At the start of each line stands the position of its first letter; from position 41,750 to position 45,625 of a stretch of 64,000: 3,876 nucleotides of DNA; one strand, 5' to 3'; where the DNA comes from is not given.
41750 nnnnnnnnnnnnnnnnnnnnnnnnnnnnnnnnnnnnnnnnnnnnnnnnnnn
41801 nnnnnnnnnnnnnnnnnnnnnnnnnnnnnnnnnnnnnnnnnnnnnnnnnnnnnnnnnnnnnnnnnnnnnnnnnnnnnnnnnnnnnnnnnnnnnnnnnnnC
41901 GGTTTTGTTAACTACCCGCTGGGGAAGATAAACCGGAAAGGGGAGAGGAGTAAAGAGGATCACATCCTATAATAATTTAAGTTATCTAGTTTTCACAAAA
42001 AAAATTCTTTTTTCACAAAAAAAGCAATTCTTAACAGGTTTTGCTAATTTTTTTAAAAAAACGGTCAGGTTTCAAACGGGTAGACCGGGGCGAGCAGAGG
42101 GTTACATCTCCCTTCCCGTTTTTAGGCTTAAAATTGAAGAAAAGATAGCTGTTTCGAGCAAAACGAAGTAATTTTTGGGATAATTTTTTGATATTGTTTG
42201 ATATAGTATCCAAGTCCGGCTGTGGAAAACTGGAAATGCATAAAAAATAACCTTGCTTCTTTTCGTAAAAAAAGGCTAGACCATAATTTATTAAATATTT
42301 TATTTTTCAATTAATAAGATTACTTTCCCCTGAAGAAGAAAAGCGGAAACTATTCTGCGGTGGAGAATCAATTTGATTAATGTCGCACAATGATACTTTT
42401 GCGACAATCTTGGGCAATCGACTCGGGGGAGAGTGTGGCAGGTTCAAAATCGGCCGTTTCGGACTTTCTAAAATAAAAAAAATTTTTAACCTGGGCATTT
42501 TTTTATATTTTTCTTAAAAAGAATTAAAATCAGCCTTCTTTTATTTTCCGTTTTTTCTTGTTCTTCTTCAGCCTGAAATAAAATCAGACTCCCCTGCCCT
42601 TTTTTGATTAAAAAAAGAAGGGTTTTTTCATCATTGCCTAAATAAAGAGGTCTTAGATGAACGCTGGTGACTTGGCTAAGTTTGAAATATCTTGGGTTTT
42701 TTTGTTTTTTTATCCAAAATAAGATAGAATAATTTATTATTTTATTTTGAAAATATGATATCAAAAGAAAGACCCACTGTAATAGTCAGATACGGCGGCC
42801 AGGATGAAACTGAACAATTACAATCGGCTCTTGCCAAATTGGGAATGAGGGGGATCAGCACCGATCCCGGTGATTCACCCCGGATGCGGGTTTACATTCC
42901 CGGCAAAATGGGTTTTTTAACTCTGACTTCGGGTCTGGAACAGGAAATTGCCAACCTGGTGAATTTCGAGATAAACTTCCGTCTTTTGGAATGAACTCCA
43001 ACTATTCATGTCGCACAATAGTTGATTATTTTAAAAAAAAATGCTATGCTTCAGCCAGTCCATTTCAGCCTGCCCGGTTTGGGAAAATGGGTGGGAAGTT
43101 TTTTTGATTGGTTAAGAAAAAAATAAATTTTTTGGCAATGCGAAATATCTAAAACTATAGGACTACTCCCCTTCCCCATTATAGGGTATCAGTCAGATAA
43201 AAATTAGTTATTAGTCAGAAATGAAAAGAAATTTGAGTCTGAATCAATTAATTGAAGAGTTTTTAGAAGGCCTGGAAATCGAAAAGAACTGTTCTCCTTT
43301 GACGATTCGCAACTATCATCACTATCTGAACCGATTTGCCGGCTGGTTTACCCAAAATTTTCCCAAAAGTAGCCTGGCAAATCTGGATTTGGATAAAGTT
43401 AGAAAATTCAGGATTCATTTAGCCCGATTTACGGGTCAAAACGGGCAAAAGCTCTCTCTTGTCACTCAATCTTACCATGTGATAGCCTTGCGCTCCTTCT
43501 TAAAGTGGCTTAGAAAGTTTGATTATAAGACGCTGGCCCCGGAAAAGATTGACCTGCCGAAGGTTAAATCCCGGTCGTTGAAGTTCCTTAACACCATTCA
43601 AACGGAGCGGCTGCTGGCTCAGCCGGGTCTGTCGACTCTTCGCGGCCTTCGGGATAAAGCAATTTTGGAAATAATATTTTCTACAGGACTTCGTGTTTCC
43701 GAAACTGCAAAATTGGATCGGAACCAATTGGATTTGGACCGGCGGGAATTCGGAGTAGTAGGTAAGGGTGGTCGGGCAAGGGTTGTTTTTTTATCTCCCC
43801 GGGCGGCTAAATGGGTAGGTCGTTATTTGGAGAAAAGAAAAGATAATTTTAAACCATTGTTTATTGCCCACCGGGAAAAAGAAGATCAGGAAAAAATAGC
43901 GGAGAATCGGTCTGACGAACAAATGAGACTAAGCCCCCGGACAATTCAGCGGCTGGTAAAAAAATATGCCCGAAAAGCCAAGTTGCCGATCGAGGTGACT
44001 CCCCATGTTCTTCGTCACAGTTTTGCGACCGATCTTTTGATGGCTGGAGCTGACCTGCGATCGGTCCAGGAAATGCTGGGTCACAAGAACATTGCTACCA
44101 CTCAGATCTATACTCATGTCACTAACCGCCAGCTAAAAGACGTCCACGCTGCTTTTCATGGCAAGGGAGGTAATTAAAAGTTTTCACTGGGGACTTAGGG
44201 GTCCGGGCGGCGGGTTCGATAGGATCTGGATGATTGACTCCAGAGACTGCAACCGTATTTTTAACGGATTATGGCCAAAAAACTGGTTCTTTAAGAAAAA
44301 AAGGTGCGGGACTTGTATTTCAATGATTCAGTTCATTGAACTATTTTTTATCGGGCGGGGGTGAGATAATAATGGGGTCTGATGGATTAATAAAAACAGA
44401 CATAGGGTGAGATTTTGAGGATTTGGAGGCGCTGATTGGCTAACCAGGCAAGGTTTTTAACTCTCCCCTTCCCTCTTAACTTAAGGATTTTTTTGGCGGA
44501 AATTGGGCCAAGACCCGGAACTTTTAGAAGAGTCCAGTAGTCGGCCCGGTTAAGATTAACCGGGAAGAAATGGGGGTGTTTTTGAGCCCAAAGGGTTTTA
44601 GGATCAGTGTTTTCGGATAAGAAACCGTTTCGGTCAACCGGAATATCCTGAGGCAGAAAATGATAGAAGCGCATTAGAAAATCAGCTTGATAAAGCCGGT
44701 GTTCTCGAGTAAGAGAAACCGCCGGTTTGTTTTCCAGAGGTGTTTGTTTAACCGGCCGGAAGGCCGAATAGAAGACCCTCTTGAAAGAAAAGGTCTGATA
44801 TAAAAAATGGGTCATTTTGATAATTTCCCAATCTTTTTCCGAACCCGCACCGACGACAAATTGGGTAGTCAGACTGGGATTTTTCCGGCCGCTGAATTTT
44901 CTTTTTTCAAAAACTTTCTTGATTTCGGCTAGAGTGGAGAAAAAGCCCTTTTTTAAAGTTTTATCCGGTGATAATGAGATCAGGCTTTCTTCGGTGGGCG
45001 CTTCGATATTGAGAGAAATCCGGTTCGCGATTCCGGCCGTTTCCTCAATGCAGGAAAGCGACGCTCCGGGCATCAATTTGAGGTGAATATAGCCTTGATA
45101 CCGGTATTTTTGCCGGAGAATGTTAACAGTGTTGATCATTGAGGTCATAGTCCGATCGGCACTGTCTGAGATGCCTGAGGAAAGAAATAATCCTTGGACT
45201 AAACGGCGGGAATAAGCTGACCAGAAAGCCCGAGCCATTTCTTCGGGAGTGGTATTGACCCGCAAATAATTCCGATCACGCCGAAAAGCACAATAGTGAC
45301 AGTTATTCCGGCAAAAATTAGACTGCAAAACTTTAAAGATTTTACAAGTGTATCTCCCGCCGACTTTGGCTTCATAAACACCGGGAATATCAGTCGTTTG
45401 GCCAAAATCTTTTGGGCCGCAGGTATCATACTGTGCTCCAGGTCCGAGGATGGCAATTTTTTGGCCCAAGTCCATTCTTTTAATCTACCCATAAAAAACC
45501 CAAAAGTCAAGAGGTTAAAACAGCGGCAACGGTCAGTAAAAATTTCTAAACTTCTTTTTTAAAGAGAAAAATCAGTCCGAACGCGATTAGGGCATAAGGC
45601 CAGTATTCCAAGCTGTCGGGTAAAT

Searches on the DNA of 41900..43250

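Call 82: search_rna_families(source=window, start=41900, end=43250, threshold=evalue, max_evalue=1)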
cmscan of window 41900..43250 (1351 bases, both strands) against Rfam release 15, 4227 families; matches with E-value up to 1: 1.
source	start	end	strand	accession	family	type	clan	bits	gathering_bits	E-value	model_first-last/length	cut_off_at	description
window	41998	42118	-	RF04184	BTnc060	Gene; sRNA;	-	22.6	228.9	0.7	1-213/213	no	Bacteroides sRNA BTnc060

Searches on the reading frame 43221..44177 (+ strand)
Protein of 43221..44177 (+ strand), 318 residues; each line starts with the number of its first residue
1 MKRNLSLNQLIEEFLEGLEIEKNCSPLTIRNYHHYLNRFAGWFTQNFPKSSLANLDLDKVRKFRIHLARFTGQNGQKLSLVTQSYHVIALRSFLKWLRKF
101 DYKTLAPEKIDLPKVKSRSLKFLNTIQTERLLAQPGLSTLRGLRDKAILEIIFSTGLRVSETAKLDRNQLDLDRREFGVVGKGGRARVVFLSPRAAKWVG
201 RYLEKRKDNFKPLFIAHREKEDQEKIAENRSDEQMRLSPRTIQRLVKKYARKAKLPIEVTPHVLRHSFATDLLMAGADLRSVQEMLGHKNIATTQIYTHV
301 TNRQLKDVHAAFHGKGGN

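Call 51: search_protein_families(library=pfam, proteins=[window:43221-44177:+], max_evalue=0.001)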
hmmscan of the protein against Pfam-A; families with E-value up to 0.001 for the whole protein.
window:43221-44177:+ (318 aa): 3 families
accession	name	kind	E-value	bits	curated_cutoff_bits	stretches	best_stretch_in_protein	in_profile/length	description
PF00589.27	Phage_integrase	-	2.1e-39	135.5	27.1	1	123-302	3-170/172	Phage integrase family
PF02899.23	Phage_int_SAM_1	-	5.5e-13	49.5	22.3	1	11-98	1-80/83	Phage integrase, N-terminal SAM-like domain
PF13495.12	Phage_int_SAM_4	-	3.2e-06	27.9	27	1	10-102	1-83/85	Phage integrase, N-terminal SAM-like domain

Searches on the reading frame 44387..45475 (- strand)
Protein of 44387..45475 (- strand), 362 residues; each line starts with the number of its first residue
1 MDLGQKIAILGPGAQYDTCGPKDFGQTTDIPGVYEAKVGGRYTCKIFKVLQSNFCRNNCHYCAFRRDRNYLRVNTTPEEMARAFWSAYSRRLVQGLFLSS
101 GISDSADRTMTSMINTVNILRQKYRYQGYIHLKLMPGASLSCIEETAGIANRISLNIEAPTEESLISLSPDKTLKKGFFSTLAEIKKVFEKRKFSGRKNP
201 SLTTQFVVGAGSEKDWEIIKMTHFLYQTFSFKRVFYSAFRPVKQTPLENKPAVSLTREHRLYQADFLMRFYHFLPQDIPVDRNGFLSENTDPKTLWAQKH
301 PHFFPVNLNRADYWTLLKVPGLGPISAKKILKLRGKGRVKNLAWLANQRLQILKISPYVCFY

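Call 51: search_protein_families(library=pfam, proteins=[window:44387-45475:-], max_evalue=0.001)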
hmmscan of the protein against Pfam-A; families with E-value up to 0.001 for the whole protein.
window:44387-45475:- (362 aa): 2 families
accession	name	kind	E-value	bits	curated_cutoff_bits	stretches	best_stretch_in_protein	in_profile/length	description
PF04055.27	Radical_SAM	-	1.4e-08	35.5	29.5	1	52-225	4-166/166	Radical SAM superfamily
PF12836.13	HHH_3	-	1.3e-06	28.8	27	1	306-345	6-46/65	Helix-hairpin-helix motif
